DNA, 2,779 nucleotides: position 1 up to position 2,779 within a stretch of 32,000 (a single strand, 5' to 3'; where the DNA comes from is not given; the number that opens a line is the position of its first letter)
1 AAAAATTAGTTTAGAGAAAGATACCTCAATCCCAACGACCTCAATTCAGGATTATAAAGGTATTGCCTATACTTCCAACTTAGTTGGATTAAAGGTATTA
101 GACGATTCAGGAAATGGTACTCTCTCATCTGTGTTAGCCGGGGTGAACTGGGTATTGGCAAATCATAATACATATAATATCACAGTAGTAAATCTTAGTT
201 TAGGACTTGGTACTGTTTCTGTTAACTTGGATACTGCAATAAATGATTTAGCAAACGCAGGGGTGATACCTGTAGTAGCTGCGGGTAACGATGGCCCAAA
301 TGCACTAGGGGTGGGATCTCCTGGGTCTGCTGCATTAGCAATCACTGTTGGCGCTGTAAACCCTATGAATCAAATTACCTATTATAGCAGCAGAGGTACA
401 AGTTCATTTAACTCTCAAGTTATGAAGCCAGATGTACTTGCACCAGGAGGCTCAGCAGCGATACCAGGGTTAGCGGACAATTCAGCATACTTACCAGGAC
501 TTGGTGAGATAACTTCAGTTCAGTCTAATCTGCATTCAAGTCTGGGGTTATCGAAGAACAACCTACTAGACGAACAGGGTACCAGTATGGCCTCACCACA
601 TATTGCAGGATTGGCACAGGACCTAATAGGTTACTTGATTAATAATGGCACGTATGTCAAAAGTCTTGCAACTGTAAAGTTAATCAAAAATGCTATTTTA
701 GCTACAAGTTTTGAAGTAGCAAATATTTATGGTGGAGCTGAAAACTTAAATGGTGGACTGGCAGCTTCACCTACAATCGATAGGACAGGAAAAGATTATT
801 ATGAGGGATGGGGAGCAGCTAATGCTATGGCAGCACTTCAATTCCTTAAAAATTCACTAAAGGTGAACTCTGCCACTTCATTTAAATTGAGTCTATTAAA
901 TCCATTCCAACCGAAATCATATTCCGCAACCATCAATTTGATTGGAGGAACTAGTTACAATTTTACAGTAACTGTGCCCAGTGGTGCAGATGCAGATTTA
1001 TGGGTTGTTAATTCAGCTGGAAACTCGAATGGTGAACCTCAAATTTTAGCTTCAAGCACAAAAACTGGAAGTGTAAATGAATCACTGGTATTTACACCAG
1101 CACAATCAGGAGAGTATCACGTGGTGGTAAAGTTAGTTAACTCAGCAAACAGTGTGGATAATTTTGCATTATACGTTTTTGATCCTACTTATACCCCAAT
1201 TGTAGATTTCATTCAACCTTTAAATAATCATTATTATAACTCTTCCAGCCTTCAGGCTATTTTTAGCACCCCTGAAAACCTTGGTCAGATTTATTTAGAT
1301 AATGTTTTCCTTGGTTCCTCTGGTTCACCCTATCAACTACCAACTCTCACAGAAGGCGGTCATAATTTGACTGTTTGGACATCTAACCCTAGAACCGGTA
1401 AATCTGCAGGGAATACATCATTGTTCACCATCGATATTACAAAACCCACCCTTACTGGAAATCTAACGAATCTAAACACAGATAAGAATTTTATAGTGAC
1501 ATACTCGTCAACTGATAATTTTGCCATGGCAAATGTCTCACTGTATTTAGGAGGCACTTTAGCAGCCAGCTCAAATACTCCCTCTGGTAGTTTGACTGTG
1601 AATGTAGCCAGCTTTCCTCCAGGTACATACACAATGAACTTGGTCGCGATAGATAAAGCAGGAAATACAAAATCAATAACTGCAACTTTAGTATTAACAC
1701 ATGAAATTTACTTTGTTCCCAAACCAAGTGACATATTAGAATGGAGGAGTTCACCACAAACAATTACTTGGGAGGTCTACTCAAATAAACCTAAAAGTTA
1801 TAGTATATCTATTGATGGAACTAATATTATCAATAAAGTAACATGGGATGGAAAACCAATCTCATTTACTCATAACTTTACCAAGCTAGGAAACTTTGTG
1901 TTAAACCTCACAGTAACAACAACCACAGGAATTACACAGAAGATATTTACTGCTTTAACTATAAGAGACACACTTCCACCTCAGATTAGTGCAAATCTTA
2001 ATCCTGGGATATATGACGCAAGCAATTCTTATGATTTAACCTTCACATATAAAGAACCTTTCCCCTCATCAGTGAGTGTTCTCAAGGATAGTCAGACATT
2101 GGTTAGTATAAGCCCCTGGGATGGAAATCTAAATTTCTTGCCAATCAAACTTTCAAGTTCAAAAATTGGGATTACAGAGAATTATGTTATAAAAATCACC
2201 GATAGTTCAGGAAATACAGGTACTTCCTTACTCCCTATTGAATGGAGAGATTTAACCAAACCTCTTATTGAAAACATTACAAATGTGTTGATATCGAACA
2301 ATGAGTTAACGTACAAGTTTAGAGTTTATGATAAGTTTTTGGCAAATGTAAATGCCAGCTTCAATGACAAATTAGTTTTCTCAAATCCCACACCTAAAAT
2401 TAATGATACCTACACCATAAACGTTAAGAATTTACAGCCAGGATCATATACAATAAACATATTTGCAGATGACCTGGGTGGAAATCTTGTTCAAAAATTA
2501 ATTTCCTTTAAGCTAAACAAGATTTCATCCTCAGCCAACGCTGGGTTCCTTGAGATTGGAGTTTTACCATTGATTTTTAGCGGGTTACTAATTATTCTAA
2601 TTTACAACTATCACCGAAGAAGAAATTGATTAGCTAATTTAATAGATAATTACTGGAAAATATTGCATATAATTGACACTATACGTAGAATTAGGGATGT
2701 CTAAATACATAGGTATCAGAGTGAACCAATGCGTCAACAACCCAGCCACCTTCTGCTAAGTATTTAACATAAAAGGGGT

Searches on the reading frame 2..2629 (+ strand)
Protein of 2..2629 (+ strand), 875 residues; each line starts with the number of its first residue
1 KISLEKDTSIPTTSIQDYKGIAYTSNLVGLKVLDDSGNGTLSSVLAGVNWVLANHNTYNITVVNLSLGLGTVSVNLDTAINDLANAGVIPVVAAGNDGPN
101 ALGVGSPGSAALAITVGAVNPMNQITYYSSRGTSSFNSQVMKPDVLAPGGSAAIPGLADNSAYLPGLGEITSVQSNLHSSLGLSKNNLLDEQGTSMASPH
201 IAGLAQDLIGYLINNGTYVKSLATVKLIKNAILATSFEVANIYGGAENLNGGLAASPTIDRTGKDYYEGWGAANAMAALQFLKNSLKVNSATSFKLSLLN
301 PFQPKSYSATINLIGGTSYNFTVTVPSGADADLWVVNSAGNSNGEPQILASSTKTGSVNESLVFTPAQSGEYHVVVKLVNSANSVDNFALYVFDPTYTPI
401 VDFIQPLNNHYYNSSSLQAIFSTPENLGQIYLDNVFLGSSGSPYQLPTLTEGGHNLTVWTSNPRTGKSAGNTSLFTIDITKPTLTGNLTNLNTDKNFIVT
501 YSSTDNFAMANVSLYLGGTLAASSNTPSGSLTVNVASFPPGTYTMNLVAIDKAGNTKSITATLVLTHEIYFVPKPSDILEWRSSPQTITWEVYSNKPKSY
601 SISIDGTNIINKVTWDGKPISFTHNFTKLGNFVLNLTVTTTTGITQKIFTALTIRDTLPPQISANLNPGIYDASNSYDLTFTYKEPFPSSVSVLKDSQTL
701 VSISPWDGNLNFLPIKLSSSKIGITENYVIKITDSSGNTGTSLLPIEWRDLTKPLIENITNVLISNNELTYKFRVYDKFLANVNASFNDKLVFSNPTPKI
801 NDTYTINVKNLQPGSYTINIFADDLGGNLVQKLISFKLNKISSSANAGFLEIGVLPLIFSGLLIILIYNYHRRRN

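Call 6: search_protein_families(library=pfam, proteins=[window:2-2629:+], max_evalue=0.01)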
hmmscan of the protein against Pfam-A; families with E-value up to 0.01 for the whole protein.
window:2-2629:+ (875 aa): 11 families
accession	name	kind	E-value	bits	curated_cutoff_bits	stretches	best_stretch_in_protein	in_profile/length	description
PF00082.27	Peptidase_S8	-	5.5e-28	98.5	21.8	1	18-244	74-274/288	Subtilase family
PF07495.19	Y_Y_Y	-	7.8e-07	29.3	26.6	0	802-829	25-53/65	Y_Y_Y domain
PF09912.14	DUF2141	-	4.5e-05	23.8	24.4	0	784-824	21-64/112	Uncharacterized protein conserved in bacteria (DUF2141)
PF19077.6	Big_13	-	6.8e-05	23.7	27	0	508-561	39-95/102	Bacterial Ig-like domain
PF00801.26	PKD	-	8.3e-05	23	23.5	0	525-561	42-77/80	PKD domain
PF18911.6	PKD_4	-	0.00015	22.2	27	0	621-646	51-76/85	PKD domain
PF00630.25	Filamin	-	0.00035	21.8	26.9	0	795-824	55-84/93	Filamin/ABP280 repeat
PF16967.11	TcfC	-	0.0006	19.8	29.4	0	510-555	13-58/68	E-set like domain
PF11589.14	DUF3244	-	0.0023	18.3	25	0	783-823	46-86/96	Domain of unknown function (DUF3244)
PF17957.7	Big_7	-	0.0038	18.3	24.1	0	487-544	10-67/70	Bacterial Ig domain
PF13754.12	Big_3_4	-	0.0066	16.8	27.3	0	533-598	26-90/106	Domain of unknown function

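Call 7: search_protein_families(library=ncbifam, proteins=[window:2-2629:+], max_evalue=0.01)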
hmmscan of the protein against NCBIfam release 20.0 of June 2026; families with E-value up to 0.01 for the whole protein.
window:2-2629:+ (875 aa): 3 families
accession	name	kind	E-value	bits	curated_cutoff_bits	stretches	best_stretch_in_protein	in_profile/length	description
NF049966.1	QH_SP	equivalog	3.4e-07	29.8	165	1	24-97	56-125/219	subtilisin-like serine protease QhpE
TIGR03921.1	T7SS_mycosin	equivalog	0.00052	19.2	278.75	1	60-205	116-240/353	type VII secretion-associated serine protease mycosin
NF033595.1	denti_PrtP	equivalog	0.0043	15.7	300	1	61-213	339-457/606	dentilisin complex serine proteinase subunit PrtP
